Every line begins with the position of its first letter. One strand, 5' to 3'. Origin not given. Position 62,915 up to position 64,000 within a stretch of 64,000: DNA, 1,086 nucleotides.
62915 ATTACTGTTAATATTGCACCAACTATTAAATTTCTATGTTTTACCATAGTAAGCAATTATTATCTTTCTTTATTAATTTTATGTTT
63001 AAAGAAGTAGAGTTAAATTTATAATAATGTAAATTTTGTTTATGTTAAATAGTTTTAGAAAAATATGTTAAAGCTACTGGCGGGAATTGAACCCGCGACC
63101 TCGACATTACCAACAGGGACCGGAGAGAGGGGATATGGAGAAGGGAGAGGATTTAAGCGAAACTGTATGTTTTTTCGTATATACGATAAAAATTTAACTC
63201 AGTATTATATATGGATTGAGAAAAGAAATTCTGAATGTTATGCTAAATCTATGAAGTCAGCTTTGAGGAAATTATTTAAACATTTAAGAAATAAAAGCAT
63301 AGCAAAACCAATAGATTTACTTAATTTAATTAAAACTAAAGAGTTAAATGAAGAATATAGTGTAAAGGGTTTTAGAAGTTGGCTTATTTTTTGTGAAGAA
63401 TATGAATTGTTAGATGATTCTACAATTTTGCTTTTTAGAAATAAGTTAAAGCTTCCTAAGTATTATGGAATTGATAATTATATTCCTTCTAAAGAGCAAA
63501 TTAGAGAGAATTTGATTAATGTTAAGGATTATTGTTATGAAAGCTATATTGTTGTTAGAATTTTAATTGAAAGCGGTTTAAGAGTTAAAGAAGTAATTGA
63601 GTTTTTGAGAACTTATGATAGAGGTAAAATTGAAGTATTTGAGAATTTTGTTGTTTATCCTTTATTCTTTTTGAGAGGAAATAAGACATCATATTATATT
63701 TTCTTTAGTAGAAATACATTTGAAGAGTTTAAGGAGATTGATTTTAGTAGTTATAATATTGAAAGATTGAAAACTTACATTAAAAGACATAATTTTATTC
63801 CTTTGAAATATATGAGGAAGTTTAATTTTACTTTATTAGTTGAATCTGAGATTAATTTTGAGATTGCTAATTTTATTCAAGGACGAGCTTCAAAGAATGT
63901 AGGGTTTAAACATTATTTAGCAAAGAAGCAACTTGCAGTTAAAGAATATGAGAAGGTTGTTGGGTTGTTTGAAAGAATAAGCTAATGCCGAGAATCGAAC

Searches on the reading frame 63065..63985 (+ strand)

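Call 63: search_protein_families(library=pfam, proteins=[window:63065-63985:+], max_evalue=0.001)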
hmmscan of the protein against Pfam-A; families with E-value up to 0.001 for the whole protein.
window:63065-63985:+ (306 aa): 1 family
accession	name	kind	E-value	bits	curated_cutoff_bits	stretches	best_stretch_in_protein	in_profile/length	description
PF16795.10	Phage_integr_3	-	5.6e-37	127.6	27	1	139-299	2-159/161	Archaeal phage integrase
